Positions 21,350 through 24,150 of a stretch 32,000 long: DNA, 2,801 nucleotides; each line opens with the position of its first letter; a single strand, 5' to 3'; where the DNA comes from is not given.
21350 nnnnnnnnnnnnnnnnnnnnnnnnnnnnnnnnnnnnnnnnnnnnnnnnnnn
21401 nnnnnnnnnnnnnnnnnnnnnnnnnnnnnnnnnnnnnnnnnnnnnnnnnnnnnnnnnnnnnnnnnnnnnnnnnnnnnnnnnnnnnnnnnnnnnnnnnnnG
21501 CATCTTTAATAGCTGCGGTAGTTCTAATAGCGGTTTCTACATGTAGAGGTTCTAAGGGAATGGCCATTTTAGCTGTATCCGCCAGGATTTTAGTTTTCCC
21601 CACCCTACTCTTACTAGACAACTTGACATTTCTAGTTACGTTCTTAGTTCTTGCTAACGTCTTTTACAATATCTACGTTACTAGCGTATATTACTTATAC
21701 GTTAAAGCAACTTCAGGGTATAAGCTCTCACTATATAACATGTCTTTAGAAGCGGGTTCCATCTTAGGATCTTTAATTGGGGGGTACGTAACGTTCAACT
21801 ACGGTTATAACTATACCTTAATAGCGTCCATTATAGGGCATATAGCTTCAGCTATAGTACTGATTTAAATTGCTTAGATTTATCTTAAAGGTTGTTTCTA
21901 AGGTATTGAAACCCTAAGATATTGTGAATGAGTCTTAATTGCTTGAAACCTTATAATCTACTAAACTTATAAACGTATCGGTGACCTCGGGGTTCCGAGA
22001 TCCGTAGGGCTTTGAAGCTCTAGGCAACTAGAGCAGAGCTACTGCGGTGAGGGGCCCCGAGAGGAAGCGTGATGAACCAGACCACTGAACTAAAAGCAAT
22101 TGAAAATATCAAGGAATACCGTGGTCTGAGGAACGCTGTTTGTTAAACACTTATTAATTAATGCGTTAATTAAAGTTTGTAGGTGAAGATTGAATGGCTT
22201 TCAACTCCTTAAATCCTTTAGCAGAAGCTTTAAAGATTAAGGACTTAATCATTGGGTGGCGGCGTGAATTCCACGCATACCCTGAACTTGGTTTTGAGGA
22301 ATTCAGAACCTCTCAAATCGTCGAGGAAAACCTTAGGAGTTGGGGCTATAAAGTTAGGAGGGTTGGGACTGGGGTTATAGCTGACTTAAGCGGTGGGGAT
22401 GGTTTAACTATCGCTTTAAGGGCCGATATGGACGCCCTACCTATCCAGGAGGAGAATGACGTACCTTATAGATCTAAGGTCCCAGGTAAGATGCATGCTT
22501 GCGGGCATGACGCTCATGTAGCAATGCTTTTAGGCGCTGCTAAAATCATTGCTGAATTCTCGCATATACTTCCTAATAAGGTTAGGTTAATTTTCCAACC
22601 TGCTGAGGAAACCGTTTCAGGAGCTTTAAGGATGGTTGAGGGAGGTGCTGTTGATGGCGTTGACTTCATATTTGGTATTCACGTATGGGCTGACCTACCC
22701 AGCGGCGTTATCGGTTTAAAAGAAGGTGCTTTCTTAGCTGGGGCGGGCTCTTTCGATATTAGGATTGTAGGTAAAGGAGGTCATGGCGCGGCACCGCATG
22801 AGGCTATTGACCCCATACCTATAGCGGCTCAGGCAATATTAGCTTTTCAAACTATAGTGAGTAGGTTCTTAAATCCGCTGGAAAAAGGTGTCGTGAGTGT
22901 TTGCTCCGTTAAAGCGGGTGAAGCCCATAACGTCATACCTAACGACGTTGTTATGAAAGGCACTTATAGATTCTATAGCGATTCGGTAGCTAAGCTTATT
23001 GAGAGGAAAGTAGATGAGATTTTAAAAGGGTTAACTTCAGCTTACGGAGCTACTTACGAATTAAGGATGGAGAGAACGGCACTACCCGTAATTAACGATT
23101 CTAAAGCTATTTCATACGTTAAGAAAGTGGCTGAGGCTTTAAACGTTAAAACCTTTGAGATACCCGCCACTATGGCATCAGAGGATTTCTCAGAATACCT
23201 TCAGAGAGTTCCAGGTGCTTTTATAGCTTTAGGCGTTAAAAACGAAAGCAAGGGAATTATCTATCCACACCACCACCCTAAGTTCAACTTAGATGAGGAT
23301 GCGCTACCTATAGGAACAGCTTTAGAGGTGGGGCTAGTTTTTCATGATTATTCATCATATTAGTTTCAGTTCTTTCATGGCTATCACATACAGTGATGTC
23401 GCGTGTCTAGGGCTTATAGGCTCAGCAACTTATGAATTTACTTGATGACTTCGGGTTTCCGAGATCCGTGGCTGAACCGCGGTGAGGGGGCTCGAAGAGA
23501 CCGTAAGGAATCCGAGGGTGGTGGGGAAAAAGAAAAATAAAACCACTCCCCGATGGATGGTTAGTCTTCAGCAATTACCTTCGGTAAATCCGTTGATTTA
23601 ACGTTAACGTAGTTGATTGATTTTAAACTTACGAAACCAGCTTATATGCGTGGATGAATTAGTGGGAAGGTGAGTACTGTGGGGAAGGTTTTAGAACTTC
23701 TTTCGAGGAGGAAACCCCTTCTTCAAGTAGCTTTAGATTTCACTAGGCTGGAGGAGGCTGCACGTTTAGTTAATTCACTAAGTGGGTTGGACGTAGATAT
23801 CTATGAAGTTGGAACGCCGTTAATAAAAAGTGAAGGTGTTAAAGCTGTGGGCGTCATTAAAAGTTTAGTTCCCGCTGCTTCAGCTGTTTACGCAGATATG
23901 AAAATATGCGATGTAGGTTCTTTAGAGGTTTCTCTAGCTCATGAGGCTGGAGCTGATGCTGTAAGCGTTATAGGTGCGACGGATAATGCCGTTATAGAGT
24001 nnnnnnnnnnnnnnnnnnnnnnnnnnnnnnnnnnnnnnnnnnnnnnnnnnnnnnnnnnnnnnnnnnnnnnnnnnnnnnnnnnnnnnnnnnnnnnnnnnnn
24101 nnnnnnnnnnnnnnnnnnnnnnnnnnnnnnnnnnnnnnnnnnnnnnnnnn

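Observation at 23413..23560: Kink-turn hairpin RNA copy B: a paralogue of copy A with compensatory base changes and a shared promoter context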

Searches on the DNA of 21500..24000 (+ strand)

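Call 6: search_rna_families(source=window, start=21500, end=24000, threshold=evalue, max_evalue=10, show_alignments=4)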
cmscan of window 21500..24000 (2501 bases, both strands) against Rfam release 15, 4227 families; matches with E-value up to 10: 3.
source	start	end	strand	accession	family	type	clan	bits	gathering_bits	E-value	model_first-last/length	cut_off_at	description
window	23650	23697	+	RF01134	sR30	Gene; snRNA; snoRNA; CD-box;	-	13.9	38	2.5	1-57/57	no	Small nucleolar RNA sR30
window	23697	23723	-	RF01962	RMST_1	Gene; lncRNA;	-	12.8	40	9.9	33-61/61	no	Rhabdomyosarcoma 2 associated transcript conserved region 1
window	22561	22677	+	RF02189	ST7-OT4_3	Gene; lncRNA;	-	12.4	50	7.1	1-302/302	no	ST7 overlapping transcript 4 conserved region 3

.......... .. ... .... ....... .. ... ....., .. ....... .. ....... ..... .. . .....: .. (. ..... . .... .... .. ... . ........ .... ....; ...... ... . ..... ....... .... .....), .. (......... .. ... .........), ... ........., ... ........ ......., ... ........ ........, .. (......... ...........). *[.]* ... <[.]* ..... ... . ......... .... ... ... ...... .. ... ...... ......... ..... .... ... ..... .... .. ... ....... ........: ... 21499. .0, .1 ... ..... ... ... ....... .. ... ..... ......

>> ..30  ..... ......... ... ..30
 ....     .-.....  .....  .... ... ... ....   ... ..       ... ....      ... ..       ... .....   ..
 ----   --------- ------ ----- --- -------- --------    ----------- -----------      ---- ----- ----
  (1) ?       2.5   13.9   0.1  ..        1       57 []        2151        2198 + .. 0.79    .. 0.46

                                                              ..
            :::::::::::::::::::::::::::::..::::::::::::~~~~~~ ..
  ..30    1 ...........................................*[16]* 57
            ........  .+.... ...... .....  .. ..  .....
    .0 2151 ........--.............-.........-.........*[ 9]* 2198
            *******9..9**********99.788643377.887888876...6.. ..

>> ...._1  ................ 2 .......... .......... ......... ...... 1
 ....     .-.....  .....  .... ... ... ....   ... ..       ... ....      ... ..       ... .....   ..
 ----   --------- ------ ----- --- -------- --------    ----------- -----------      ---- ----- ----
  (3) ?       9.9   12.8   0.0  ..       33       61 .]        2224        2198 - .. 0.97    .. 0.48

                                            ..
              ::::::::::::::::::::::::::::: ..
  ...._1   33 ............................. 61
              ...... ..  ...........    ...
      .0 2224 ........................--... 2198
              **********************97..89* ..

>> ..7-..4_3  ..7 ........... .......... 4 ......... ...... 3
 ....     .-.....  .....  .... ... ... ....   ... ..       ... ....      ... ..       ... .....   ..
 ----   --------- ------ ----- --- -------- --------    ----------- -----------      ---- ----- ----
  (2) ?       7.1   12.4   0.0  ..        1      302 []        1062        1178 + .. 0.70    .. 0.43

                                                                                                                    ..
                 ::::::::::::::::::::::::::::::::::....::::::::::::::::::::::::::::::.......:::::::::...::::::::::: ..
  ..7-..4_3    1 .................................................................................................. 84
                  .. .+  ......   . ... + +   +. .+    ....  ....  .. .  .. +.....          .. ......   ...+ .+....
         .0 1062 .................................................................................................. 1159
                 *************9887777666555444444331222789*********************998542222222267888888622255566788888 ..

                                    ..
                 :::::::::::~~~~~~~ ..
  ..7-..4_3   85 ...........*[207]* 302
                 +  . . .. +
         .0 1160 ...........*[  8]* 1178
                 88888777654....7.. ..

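Call 85: build_rna_model(alignment_id=A3, structure=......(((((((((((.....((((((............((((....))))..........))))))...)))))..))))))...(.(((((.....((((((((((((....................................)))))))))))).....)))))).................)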
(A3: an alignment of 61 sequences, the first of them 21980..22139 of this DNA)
Model R1 built from alignment A3 (61 sequences, 187 columns); structure: as given.
model positions 151; base pairs 39; branch points 1; effective number of sequences 2.85; information 0.59 bits per position. Calibrated on 0.2 Mb of random sequence (short: E-values are rough).
structure used (alignment columns):
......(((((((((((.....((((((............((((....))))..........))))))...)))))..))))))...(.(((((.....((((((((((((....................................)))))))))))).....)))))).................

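Call 86: search_with_rna_model(model_id=R1, source=window, filters=off, max_evalue=10, show_alignments=3)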
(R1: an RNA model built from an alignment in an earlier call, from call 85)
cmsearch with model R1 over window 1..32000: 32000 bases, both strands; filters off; matches with E-value up to 10: 16.
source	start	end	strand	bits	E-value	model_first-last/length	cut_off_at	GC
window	21980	22139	+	114.1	5.5e-29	1-151/151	no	0.53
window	23444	23563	+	80.3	5.1e-20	1-151/151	no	0.54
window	28595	28737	+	9.5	0.34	1-151/151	no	0.47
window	18748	18805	-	9.2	0.41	1-151/151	no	0.41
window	6215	6345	+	8.7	0.58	1-151/151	no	0.41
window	16899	16947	+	6.8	1.9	95-143/151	no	0.37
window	20255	20343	-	6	3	1-151/151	no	0.4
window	7230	7281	+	5.8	3.4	1-151/151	no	0.42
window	23533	23638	-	5.6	3.9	1-151/151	no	0.36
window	27151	27266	+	5.3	4.7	1-151/151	no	0.47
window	14342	14437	+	5.3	4.7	1-151/151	no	0.42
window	13982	14091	+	4.6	7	1-151/151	no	0.41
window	19895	19983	+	4.5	7.7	1-151/151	no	0.38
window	23927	23971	+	4.4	7.9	1-151/151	no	0.49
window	8843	9018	+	4.4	8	1-151/151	no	0.44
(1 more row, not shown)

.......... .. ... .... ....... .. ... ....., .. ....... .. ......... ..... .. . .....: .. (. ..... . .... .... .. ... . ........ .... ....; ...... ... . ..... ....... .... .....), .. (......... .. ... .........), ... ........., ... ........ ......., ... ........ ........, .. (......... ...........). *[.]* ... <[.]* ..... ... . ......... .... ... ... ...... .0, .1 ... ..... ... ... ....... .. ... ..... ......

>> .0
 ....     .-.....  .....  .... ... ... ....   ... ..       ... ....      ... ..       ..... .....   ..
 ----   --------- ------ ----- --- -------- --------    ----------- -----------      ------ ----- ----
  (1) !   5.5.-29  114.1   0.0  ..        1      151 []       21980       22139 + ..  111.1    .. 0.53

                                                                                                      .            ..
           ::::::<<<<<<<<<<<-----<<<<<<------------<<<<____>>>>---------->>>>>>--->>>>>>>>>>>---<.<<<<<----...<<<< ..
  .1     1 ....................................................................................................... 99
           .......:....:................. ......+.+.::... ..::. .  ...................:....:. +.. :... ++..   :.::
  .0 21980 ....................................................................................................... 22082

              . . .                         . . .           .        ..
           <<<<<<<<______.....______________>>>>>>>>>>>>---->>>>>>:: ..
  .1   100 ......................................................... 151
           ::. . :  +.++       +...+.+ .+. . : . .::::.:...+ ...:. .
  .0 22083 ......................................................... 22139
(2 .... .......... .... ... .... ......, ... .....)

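Call 88: search_with_rna_model(model_id=R1, sources=[window, L001, L002, L003, L004, L006, L008, L011, L012, L013, L015, L017, L019, L021, L022, L024, L026, L029, L032, L033, L039, L041, L042, L047, L048, L049, L051, L056, L057, L060, L061, L062, L064, L065, L066, L068, L069, L070, L071, L072, L073, L074, L078, L079, L080, L081, L083, L084, L085, L087, L089, L090, L093, L097, L101, L103, L104, L105, L107, L108, L110, L111, L112, L114, L115, L118, L119, L125, L016, L043, L092, L027, L038, L045, L052, L099, L102, L109, L120, L121, L122, L131, L134, L136, L137], max_evalue=0.001, make_alignment=true)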
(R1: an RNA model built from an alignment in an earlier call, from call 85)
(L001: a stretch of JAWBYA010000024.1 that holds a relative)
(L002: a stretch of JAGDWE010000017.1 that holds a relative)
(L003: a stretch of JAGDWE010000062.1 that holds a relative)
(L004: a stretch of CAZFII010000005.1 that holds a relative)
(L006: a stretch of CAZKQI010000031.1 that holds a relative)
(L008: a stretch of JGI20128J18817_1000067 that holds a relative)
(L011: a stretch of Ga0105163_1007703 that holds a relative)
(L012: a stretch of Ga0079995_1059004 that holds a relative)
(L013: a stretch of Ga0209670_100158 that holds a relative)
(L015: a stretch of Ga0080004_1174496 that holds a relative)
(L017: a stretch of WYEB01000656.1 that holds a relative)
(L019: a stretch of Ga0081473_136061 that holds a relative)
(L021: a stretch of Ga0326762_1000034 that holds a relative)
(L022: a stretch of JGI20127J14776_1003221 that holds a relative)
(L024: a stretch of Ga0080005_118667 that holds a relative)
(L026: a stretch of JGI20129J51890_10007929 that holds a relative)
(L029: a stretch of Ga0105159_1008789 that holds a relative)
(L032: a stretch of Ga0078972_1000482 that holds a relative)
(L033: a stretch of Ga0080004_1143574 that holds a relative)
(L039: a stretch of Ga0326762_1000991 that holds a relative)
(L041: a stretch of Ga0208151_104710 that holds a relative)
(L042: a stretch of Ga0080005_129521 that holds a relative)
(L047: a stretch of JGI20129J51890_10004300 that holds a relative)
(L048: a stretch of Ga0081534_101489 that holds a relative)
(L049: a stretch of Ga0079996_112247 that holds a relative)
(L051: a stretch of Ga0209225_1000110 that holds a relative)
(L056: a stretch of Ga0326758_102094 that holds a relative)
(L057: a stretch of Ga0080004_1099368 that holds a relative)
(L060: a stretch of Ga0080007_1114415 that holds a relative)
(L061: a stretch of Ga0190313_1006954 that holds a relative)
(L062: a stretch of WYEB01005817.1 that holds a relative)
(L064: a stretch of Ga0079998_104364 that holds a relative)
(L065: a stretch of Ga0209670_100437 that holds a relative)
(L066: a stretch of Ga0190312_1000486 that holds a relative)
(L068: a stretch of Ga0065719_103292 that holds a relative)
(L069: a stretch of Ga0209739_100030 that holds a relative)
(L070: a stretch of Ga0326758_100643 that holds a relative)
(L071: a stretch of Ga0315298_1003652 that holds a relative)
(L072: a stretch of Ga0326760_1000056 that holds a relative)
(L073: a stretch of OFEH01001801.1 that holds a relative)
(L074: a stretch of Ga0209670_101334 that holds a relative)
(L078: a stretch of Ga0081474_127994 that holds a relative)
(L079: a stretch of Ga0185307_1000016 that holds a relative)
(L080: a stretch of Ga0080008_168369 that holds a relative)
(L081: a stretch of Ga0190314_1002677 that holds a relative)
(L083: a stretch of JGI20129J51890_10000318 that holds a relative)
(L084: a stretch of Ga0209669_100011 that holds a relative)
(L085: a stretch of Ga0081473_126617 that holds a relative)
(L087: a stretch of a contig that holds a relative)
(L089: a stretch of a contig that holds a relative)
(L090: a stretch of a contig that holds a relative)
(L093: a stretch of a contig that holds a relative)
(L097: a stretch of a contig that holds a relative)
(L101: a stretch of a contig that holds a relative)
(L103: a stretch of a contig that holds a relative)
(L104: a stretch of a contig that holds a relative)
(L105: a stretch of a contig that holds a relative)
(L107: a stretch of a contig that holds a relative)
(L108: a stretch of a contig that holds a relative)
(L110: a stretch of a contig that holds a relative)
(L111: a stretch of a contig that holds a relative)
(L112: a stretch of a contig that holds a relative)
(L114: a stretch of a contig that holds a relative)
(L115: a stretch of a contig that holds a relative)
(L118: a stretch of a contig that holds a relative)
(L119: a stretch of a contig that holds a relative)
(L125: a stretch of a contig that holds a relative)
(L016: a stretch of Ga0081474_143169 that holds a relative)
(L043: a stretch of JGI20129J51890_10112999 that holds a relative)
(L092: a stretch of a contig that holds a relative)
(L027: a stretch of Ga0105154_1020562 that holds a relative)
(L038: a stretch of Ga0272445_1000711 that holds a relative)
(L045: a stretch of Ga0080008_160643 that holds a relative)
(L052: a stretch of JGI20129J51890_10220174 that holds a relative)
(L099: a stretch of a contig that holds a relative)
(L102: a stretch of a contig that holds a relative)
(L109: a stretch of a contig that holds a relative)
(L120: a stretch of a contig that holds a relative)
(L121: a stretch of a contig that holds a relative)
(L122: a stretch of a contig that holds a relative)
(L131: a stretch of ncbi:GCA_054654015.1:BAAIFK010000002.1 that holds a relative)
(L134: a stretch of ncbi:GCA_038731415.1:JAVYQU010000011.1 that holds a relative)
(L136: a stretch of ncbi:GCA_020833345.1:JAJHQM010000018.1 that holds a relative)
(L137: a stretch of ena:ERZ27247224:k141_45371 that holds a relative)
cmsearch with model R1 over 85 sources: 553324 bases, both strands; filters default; matches with E-value up to 0.001: 92.
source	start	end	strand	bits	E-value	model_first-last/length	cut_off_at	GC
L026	1853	1993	+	152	7.5e-38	1-151/151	no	0.62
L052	47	187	+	152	7.5e-38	1-151/151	no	0.62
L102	5418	5558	+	152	7.5e-38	1-151/151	no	0.62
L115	8841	8996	+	149.8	3e-37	1-151/151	no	0.6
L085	742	895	+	149.5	3.6e-37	1-151/151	no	0.68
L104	8622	8788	+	149.4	3.7e-37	1-151/151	no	0.54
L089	2294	2447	-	148.7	5.8e-37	1-151/151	no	0.67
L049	12754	12920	-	148.6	6.3e-37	1-151/151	no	0.58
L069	122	264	+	148.4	6.8e-37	1-151/151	no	0.64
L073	543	694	-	147.4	1.3e-36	1-151/151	no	0.65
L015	7393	7558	+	147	1.7e-36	1-151/151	no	0.54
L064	7694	7839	+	146.7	2e-36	1-151/151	no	0.58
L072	274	439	-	146.5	2.2e-36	1-151/151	no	0.55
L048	1076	1214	-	145.5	4e-36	1-151/151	no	0.67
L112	211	376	-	145.4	4.3e-36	1-151/151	no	0.55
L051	13659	13825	+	145.4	4.3e-36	1-151/151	no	0.58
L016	4985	5127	-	145.1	5.2e-36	1-151/151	no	0.65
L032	3511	3660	-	144.8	6.2e-36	1-151/151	no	0.54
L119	1396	1534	-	144.5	7.5e-36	1-151/151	no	0.67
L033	7802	7968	-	144.5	7.7e-36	1-151/151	no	0.53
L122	2675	2841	+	144.5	7.7e-36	1-151/151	no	0.53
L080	622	787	-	144.3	8.7e-36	1-151/151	no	0.55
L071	10564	10706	+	143.4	1.5e-35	1-151/151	no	0.57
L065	493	627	-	143.3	1.6e-35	1-151/151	no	0.61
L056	1708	1847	+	143.3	1.6e-35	1-151/151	no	0.62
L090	3674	3812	-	141.5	4.7e-35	1-151/151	no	0.67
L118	453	598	+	140.8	7.2e-35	1-151/151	no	0.56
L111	5199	5344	-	140.4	9.1e-35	1-151/151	no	0.57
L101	8143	8289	-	140.2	1e-34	1-151/151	no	0.59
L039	286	420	+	140.2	1e-34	1-151/151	no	0.61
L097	627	769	-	140.1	1.1e-34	1-151/151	no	0.62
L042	156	299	+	139.7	1.4e-34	1-151/151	no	0.67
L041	695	833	-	139.5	1.6e-34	1-151/151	no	0.68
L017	3494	3647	-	139.5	1.6e-34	1-151/151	no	0.7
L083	1230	1373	+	139.3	1.8e-34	1-151/151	no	0.65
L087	7946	8088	+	137.9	4.4e-34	1-151/151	no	0.66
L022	167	310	+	137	7.3e-34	1-151/151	no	0.65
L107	1355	1498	+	136.9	8e-34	1-151/151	no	0.65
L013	1506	1651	+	136.7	9.2e-34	1-151/151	no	0.55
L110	1099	1237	+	135.3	2.1e-33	1-151/151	no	0.68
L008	2681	2824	-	133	8.5e-33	1-151/151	no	0.69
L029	181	317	+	131.8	1.8e-32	1-151/151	no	0.62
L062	1462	1607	+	130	5.4e-32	1-151/151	no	0.67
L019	589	742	+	129.5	7.5e-32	1-151/151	no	0.65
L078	637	778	-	129.4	7.6e-32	1-151/151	no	0.69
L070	545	686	+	128.4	1.4e-31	1-151/151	no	0.68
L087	941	1094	+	126.2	5.4e-31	1-151/151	no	0.66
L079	11173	11337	-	125.6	7.9e-31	1-151/151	no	0.62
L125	8388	8528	+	124.6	1.5e-30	1-151/151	no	0.58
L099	3033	3171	-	124.5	1.6e-30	1-151/151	no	0.69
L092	2677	2815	-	122.4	5.9e-30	1-151/151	no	0.66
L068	1419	1580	-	122.1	6.7e-30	1-151/151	no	0.61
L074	6051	6187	+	120.9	1.5e-29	1-151/151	no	0.58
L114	3660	3798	-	120.6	1.8e-29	1-151/151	no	0.69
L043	400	542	-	119.4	3.7e-29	1-151/151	no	0.62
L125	12067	12227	-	118.5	6.2e-29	1-151/151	no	0.55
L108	117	277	+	118.2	7.7e-29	1-151/151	no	0.58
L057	1421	1580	-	118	8.4e-29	1-151/151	no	0.59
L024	547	683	-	115.6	3.8e-28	1-151/151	no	0.72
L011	10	176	+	113.8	1.1e-27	1-151/151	no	0.6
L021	2140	2296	+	112.5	2.5e-27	1-151/151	no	0.57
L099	13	119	-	110.2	1e-26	1-151/151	no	0.69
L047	1564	1704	+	109.1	2e-26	1-151/151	no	0.65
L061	3071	3230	+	107.6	5e-26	1-151/151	no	0.55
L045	37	143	-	104.3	3.7e-25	1-151/151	no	0.66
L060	2858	3014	+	99.9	5.4e-24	1-151/151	no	0.55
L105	3895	4051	+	98.7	1.2e-23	1-151/151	no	0.56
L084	3036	3190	+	94.5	1.5e-22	1-151/151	no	0.54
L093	1327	1482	-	87.6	1.1e-20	1-151/151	no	0.54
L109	3584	3727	+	84.5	6.8e-20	1-128/151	3'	0.6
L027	1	77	-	82.5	2.3e-19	1-77/151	3'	0.69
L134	1320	1448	-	82.5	2.3e-19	1-151/151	no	0.59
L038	4611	4688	+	82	3.1e-19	1-78/151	3'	0.6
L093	7519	7610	+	79.8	1.2e-18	1-93/151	3'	0.67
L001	822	924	+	75.9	1.4e-17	1-151/151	no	0.68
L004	2181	2297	-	75.2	2e-17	1-151/151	no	0.59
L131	1338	1449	-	74.9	2.5e-17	1-151/151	no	0.64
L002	2052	2180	-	74.9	2.5e-17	1-151/151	no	0.65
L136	1263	1391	-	72.7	9.5e-17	1-151/151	no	0.59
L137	1263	1391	-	72.7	9.5e-17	1-151/151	no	0.59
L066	3586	3713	-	71.7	1.8e-16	1-151/151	no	0.55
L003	5454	5582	-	70.2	4.5e-16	1-151/151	no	0.67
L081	1404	1531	+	69.4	7.4e-16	1-151/151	no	0.55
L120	13252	13379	-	69.4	7.4e-16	1-151/151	no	0.55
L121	1248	1375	+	69.4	7.4e-16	1-151/151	no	0.55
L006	3646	3763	+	60.1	2.1e-13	1-151/151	no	0.56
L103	1226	1381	-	58.1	7.2e-13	1-151/151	no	0.51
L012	726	880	+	51.2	4.9e-11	1-151/151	no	0.52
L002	5843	5934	-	31.3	9.9e-06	1-151/151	no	0.66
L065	9439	9577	-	27.6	9.4e-05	1-151/151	no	0.45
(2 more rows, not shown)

Alignment A6: 92 matches aligned to the model, 210 columns, each read 5' to 3' on its own strand. Consensus structure (alignment columns), stored with it:
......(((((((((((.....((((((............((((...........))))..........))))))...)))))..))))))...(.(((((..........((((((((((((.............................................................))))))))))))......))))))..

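Call 103: search_dna_similar(query=window:21980-22139:+, collection=phages, mode=distant, max_rows=8)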
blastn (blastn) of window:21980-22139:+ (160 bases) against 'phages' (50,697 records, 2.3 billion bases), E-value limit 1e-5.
No match.

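Call 113: search_with_rna_model(model_id=R1, sources=[L139, L140, L142, L143, L145, L146, L147, L131, L134, L136], max_evalue=0.01)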
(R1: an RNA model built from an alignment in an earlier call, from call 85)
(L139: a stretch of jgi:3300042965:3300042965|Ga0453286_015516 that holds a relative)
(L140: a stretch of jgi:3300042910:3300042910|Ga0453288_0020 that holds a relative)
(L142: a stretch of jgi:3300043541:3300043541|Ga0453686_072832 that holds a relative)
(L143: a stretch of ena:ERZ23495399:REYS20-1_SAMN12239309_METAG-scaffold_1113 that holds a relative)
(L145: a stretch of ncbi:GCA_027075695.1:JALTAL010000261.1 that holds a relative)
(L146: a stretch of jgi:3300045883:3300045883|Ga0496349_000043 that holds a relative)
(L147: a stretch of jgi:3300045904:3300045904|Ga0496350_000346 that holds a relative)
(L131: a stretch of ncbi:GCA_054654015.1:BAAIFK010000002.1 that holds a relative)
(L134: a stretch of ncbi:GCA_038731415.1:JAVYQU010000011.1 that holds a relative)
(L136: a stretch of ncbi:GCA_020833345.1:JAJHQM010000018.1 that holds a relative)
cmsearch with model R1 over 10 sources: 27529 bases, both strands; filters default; matches with E-value up to 0.01: 10.
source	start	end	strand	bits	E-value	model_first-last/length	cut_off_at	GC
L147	402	564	-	115.6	1.8e-29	1-151/151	no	0.53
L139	382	547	-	109.6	7.4e-28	1-151/151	no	0.6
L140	382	547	-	109.6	7.4e-28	1-151/151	no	0.6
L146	402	564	-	104.1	2.1e-26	1-151/151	no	0.53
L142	1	161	-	103.3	3.4e-26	1-146/151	3'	0.6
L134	1320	1448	-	82.5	1.2e-20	1-151/151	no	0.59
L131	1338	1449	-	74.9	1.2e-18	1-151/151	no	0.64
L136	1263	1391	-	72.7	4.7e-18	1-151/151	no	0.59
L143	418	548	-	69.5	3.4e-17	1-151/151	no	0.65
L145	418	548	-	69.5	3.4e-17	1-151/151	no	0.65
